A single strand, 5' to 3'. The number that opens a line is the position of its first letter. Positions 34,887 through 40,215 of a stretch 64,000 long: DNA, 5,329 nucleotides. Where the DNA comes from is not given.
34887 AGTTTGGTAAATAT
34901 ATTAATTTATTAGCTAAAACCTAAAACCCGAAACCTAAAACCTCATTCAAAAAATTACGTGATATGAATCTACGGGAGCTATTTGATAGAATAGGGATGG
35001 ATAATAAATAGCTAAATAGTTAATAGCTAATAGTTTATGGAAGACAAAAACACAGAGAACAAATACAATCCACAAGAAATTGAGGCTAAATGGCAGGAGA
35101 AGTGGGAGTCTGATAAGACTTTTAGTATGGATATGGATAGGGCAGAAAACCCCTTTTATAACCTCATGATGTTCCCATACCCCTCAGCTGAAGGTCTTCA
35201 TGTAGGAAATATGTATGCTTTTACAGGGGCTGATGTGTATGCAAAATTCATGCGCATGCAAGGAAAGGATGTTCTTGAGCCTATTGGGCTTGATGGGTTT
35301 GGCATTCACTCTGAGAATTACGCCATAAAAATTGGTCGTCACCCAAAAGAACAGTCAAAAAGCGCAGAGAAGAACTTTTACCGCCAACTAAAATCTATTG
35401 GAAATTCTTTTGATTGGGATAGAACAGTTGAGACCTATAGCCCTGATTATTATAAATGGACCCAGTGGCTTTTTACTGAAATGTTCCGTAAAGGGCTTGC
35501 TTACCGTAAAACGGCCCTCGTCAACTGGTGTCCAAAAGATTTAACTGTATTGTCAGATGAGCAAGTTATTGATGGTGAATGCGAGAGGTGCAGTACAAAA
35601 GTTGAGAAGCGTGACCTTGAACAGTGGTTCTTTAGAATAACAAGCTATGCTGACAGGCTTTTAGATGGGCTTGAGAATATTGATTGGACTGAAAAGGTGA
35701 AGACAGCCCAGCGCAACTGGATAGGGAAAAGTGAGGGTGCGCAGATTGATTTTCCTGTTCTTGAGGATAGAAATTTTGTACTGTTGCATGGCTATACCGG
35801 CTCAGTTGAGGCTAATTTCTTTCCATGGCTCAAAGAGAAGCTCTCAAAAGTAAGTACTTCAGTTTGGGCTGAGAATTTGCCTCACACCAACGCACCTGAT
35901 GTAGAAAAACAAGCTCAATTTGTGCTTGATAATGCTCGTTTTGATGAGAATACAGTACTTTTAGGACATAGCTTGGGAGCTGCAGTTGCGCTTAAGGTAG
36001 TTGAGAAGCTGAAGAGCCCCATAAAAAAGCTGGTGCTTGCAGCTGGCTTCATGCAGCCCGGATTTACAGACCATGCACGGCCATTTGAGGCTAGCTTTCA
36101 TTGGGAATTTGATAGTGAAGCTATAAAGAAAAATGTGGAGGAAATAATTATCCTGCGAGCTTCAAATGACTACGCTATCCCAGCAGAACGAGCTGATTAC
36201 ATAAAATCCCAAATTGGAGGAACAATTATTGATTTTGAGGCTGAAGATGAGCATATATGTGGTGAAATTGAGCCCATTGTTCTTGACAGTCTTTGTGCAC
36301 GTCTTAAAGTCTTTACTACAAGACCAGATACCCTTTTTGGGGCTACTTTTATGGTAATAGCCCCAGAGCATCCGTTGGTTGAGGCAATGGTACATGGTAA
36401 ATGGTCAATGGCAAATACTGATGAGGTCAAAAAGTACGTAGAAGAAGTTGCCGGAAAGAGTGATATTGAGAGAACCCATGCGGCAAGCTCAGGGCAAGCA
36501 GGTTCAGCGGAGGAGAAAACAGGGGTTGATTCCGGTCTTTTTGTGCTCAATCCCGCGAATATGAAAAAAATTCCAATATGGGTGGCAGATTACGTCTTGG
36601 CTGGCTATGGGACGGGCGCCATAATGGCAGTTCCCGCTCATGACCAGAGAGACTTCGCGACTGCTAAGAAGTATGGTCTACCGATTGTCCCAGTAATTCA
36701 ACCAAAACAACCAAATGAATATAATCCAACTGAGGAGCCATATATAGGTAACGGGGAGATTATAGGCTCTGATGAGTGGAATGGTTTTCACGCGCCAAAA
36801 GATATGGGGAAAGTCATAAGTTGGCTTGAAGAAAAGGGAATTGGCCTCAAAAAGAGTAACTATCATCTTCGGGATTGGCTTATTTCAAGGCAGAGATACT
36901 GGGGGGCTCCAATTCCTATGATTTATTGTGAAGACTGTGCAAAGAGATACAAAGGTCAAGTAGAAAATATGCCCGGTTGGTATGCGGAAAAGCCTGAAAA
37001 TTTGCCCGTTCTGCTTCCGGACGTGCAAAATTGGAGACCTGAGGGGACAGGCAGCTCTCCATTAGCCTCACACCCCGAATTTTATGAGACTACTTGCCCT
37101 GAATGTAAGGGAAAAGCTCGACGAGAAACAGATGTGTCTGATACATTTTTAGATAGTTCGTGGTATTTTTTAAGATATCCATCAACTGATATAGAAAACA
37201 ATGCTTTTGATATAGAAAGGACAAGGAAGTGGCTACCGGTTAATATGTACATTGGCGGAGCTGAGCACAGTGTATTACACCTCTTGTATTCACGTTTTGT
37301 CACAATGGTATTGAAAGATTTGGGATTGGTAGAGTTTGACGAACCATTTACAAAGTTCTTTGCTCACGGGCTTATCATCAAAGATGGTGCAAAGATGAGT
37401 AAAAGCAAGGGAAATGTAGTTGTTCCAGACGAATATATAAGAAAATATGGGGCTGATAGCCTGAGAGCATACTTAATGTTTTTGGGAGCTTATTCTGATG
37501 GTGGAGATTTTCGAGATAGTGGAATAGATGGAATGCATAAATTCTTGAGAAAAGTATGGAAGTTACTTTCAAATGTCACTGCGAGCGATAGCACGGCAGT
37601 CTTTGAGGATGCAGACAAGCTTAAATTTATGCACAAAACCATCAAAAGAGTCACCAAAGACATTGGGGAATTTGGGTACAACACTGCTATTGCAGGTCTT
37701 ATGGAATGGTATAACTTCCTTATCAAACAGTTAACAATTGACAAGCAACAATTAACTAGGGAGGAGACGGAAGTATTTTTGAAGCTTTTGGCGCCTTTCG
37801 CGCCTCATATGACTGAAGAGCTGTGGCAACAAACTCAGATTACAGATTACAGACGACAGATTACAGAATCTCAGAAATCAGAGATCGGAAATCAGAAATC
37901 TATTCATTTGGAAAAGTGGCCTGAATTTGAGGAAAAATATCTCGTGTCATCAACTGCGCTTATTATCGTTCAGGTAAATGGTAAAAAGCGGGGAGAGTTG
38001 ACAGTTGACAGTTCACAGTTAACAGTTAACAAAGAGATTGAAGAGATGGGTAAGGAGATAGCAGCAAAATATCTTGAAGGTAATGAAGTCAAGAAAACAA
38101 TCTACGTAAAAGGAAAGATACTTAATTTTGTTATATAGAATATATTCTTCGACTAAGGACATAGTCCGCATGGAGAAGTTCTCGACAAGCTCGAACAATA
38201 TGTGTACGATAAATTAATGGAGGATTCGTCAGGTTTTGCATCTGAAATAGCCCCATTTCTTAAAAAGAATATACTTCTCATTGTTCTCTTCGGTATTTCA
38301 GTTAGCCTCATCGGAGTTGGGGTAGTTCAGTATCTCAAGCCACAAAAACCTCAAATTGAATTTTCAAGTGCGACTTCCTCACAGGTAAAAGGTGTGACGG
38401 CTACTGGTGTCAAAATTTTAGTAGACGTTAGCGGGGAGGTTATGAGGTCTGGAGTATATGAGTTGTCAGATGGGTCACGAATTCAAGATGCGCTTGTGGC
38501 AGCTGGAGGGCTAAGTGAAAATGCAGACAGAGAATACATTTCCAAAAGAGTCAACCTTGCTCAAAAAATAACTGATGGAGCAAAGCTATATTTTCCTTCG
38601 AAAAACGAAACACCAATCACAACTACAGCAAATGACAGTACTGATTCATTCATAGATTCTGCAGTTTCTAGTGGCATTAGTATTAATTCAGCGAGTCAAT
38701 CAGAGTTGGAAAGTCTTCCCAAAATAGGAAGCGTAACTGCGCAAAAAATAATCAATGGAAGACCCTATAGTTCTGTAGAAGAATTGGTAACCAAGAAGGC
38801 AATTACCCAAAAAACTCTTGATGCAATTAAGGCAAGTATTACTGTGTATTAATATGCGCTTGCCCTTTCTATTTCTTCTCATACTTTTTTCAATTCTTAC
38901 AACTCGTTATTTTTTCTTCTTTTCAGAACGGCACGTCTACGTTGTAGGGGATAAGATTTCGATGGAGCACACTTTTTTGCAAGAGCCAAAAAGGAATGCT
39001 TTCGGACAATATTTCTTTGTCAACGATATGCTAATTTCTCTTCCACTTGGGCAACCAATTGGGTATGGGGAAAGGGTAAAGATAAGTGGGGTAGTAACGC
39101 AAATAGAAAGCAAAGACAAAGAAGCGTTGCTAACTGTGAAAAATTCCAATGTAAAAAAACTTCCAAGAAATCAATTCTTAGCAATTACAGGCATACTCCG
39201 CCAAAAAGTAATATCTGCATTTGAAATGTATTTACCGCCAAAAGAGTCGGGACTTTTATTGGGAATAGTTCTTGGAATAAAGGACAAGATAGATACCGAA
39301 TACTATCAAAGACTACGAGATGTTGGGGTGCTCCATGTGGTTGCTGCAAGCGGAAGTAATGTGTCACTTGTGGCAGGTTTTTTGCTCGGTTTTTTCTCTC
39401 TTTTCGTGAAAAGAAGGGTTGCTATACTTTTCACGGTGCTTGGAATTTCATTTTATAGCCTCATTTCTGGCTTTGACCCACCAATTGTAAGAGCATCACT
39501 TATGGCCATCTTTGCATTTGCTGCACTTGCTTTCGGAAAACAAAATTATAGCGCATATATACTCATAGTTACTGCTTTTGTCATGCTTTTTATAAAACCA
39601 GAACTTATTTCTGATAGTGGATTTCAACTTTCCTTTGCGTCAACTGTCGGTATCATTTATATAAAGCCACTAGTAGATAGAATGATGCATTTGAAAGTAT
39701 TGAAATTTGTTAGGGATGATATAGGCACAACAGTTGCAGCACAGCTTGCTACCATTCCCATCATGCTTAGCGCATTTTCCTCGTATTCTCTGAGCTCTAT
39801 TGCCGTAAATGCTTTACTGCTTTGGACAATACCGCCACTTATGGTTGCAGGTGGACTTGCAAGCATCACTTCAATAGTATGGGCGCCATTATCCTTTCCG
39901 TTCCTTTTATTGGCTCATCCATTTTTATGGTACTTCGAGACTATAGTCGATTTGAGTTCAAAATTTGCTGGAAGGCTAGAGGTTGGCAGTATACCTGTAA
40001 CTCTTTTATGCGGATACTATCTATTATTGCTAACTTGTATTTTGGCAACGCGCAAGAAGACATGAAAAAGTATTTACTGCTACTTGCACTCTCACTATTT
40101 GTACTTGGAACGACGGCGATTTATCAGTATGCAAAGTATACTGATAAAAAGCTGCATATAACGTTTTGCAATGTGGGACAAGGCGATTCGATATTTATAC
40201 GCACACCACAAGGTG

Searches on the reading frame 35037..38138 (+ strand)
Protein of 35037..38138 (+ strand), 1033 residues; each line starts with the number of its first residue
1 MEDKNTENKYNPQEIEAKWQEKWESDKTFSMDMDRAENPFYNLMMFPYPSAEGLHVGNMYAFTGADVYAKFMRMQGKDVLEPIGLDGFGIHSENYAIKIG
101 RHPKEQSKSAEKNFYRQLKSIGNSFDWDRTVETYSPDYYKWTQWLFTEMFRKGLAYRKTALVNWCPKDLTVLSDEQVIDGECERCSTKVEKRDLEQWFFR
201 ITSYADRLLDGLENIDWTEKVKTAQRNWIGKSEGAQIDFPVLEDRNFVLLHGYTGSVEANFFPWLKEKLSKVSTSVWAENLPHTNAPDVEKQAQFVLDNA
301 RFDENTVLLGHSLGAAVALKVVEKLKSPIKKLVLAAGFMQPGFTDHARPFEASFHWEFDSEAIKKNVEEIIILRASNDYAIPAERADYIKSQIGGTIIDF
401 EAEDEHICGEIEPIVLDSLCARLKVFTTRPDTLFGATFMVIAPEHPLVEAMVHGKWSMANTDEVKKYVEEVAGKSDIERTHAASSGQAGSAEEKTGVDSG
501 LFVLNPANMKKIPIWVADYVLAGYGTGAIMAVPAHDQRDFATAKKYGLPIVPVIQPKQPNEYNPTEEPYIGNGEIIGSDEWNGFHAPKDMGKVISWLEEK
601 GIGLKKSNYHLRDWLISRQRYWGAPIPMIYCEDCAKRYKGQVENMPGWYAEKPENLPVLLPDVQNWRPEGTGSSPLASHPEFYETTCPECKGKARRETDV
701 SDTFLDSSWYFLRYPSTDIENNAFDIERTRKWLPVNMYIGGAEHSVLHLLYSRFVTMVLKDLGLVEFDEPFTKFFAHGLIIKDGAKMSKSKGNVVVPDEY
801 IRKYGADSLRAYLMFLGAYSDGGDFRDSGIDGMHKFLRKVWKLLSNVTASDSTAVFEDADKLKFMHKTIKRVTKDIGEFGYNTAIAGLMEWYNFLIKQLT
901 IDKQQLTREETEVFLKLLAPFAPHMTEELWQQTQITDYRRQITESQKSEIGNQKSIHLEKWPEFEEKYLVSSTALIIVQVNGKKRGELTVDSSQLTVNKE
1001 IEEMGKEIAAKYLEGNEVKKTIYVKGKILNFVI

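Call 79: search_protein_families(library=pfam, proteins=[window:35037-38138:+], max_evalue=0.001)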
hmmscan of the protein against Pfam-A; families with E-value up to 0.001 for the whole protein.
window:35037-38138:+ (1033 aa): 9 families
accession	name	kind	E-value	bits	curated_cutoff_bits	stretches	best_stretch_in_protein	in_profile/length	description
PF13603.12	tRNA-synt_1_2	-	6.6e-57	192.4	25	1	421-598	21-185/185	Leucyl-tRNA synthetase, editing domain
PF00133.28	tRNA-synt_1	-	2.6e-45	155.4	22.7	2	611-814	228-403/414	tRNA synthetases class I (I, L, M and V)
PF09334.17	tRNA-synt_1g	-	3.3e-31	108.9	20.1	2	46-190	7-147/391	tRNA synthetases class I (M)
PF08264.19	Anticodon_1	-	3.5e-24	85.8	25.1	1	862-995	5-143/148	Anticodon-binding domain of tRNA ligase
PF06821.19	Ser_hydrolase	-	1e-08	35.7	22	1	248-401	2-149/172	Serine hydrolase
PF00561.26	Abhydrolase_1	-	4.2e-06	27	25.8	1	288-366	54-132/245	alpha/beta hydrolase fold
PF01406.26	tRNA-synt_1e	-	2.2e-05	24.4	27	1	766-829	232-295/301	tRNA synthetases class I (C) catalytic domain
PF12146.15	Hydrolase_4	-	5.7e-05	23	27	1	303-362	75-134/239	Serine aminopeptidase, S33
PF12697.13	Abhydrolase_6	-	6.2e-05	24.2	26.3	1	248-352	2-109/217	Alpha/beta hydrolase family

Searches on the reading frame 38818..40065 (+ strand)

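Call 79: search_protein_families(library=pfam, proteins=[window:38818-40065:+], max_evalue=0.001)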
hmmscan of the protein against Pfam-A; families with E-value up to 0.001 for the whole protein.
window:38818-40065:+ (415 aa): 1 family
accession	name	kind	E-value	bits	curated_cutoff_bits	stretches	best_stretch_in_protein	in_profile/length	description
PF03772.21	Competence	-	3.2e-51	174.7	23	1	151-412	2-268/270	Competence protein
